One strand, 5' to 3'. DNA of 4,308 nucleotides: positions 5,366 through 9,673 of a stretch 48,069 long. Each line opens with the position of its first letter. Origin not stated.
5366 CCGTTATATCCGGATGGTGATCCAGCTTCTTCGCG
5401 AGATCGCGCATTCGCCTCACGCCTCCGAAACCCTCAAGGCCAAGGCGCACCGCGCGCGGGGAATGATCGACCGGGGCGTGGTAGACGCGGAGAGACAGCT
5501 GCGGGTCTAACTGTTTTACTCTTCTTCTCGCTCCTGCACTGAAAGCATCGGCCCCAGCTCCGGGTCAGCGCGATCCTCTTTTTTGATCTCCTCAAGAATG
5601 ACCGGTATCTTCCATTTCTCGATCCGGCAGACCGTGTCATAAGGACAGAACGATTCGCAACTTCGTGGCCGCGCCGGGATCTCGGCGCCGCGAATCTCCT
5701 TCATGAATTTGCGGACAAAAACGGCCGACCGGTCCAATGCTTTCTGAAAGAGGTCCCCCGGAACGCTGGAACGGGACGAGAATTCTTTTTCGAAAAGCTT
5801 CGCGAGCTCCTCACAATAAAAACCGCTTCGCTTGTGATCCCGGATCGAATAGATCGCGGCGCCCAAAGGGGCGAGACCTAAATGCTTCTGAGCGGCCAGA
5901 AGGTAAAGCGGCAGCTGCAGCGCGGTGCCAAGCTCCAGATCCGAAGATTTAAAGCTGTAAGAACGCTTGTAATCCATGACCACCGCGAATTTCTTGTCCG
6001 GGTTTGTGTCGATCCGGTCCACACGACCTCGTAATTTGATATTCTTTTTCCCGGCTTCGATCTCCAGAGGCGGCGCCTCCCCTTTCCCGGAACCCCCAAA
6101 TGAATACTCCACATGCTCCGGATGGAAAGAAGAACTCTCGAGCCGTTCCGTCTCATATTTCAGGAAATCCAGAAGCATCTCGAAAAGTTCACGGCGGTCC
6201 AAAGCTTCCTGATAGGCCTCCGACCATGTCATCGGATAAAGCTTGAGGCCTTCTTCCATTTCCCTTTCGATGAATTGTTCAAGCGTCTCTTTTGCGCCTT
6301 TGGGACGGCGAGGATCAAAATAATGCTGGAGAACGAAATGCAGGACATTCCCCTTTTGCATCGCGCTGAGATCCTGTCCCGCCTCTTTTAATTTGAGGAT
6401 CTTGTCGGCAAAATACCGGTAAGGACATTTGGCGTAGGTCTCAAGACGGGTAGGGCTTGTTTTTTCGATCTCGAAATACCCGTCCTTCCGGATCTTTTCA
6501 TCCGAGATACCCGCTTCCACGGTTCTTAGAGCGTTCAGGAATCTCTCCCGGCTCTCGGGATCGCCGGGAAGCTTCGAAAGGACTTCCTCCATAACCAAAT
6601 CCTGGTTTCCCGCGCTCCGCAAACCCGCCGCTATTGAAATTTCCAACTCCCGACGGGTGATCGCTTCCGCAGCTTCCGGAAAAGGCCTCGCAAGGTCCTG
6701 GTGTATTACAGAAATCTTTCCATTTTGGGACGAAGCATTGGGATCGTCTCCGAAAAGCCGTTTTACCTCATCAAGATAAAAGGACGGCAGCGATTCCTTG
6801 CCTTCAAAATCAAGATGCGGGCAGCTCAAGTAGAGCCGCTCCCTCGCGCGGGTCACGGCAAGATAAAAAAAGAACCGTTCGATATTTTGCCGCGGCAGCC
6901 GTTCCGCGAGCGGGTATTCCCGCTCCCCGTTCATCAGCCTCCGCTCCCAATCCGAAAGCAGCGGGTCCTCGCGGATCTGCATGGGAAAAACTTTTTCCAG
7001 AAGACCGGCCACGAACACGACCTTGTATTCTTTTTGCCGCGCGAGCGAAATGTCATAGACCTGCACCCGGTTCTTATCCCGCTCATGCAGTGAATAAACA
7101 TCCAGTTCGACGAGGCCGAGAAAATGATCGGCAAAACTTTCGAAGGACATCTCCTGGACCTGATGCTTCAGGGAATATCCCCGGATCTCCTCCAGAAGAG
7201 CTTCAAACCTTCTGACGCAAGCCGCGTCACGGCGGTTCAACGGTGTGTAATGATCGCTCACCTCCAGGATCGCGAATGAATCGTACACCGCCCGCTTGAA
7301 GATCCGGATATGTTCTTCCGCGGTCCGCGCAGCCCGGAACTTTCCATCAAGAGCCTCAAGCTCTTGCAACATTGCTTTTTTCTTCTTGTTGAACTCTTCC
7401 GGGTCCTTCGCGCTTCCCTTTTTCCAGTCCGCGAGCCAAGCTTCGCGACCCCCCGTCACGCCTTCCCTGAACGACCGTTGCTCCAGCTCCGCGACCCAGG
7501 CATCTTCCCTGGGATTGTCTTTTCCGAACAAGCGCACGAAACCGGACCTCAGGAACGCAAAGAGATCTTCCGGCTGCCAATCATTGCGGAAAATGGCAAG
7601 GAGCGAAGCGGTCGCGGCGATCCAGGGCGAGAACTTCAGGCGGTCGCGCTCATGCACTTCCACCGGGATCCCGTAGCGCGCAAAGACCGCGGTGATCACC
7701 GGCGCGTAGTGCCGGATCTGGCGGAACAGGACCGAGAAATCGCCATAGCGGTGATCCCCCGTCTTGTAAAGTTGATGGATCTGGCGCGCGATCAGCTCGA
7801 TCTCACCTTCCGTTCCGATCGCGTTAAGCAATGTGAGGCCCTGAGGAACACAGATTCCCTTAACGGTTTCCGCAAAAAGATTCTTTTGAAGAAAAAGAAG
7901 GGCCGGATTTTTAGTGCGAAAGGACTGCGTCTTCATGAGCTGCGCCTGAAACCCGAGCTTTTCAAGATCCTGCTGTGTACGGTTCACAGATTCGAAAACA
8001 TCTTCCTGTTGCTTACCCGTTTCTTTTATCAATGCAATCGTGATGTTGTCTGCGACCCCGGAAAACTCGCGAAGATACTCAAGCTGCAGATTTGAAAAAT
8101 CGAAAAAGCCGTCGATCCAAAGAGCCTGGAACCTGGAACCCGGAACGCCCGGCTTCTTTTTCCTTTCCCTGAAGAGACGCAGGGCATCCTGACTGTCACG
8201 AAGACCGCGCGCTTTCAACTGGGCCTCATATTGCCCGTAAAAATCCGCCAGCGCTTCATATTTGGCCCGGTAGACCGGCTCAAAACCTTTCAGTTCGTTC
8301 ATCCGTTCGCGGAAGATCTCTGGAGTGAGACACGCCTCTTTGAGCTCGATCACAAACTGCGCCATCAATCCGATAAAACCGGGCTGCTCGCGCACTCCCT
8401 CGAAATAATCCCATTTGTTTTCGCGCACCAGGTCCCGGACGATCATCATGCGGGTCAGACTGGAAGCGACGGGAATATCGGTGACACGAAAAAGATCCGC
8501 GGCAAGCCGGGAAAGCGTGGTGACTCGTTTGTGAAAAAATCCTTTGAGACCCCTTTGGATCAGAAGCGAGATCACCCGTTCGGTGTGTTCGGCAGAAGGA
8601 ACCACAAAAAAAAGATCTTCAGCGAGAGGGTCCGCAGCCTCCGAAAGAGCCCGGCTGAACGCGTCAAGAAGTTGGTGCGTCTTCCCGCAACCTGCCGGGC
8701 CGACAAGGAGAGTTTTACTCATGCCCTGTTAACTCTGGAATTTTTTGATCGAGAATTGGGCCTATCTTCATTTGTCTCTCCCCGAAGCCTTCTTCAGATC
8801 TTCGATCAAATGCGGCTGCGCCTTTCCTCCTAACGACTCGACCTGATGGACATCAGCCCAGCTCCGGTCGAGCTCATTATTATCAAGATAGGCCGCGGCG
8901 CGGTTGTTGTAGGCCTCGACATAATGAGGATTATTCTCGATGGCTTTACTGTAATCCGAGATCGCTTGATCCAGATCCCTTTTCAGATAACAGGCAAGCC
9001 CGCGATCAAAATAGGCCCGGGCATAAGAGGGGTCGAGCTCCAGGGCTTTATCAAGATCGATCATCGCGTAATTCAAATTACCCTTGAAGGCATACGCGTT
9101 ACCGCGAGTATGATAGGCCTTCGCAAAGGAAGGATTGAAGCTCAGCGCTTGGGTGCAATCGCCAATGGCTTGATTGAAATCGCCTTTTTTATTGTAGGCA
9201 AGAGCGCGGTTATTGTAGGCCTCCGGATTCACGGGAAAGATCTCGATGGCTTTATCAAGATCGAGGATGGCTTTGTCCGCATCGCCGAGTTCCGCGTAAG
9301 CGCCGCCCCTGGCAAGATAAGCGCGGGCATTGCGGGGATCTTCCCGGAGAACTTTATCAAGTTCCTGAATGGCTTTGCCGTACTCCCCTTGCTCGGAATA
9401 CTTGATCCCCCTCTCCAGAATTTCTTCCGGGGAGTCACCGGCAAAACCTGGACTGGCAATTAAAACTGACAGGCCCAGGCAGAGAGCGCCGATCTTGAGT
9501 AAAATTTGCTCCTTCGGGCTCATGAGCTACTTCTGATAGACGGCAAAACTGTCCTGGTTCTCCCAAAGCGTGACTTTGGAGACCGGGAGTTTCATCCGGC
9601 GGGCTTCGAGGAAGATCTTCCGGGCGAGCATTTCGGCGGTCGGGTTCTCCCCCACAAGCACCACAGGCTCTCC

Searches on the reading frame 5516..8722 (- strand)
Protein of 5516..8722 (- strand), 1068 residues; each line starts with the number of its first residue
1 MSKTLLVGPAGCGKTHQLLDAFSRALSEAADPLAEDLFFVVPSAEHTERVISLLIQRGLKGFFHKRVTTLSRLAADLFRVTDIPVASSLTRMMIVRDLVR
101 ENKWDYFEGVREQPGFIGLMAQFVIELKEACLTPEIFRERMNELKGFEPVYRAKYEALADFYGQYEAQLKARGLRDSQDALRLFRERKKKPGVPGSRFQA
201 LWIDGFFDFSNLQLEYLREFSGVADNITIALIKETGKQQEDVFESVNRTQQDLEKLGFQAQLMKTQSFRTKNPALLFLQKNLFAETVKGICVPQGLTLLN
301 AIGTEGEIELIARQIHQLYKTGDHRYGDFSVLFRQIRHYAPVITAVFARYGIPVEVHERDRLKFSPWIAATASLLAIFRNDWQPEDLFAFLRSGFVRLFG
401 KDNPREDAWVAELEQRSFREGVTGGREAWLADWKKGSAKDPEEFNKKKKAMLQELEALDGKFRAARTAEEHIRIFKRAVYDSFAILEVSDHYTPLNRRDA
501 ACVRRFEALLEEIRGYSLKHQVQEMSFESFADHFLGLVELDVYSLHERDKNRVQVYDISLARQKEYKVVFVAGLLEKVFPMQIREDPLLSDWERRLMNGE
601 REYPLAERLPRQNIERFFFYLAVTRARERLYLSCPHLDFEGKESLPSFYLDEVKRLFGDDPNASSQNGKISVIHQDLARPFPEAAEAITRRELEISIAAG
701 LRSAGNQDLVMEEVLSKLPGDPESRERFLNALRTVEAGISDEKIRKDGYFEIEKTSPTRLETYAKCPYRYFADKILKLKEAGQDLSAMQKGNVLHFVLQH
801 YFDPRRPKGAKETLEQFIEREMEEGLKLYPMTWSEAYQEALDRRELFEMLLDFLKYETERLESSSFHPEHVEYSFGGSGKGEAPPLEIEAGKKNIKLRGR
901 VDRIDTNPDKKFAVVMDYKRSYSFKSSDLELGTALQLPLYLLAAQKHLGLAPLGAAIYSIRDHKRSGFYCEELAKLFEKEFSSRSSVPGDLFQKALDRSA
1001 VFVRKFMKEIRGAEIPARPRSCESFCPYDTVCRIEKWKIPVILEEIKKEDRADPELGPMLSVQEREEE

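Call 53: search_protein_families(library=pfam, proteins=[window:5516-8722:-], max_evalue=0.00001)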
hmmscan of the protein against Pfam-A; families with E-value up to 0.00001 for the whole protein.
window:5516-8722:- (1068 aa): 3 families
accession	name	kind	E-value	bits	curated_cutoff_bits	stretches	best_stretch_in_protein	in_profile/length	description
PF12705.13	PDDEXK_1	-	7.3e-40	137.9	22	1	755-1033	2-247/247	PD-(D/E)XK nuclease superfamily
PF21445.3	ADDB_N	-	4.1e-28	98.9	26.6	1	6-261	2-266/290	ADDB, N-terminal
PF13361.12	UvrD_C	-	1.4e-11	44.9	25.6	1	470-634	208-347/350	UvrD-like helicase C-terminal domain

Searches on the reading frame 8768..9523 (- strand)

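Call 53: search_protein_families(library=pfam, proteins=[window:8768-9523:-], max_evalue=0.00001)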
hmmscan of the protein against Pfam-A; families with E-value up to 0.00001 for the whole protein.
window:8768-9523:- (251 aa): 13 families
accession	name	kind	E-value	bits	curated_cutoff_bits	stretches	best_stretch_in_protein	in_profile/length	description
PF00515.34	TPR_1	-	1.2e-39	133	27.8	3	100-133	1-34/34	Tetratricopeptide repeat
PF13414.12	TPR_11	-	1e-33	115.2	26.8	4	74-114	2-42/42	TPR repeat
PF07719.23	TPR_2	-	3.1e-32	108.4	27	1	168-201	1-34/34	Tetratricopeptide repeat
PF13431.12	TPR_17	-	7.3e-32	107.4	24.4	2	90-120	3-33/34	Tetratricopeptide repeat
PF13181.12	TPR_8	-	5.9e-28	95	25.7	0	66-97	1-32/34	Tetratricopeptide repeat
PF13432.12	TPR_16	-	3.8e-21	75.6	32.7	2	37-100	2-65/65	Tetratricopeptide repeat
PF13371.12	TPR_9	-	2.9e-19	69.3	35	0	30-72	27-69/73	Tetratricopeptide repeat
PF14559.12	TPR_19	-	5.2e-16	59.2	25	1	44-103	3-62/68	Tetratricopeptide repeat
PF13428.12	TPR_14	-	2.7e-15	55.8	23.5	0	67-107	2-42/44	Tetratricopeptide repeat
PF13424.12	TPR_12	-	4.2e-10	40.1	30.1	0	45-96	16-75/77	Tetratricopeptide repeat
PF12569.14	NatA_aux_su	-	9.4e-08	31.9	33.3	0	107-164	199-256/515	N-terminal acetyltransferase A, auxiliary subunit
PF13174.12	TPR_6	-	1e-07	32.6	26.3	0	68-97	2-31/33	Tetratricopeptide repeat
PF25575.1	TPR_BSK1_C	-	3.5e-07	30.6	42.2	0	175-230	49-105/118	Serine/threonine-protein kinase BSK1-like, TPR repeats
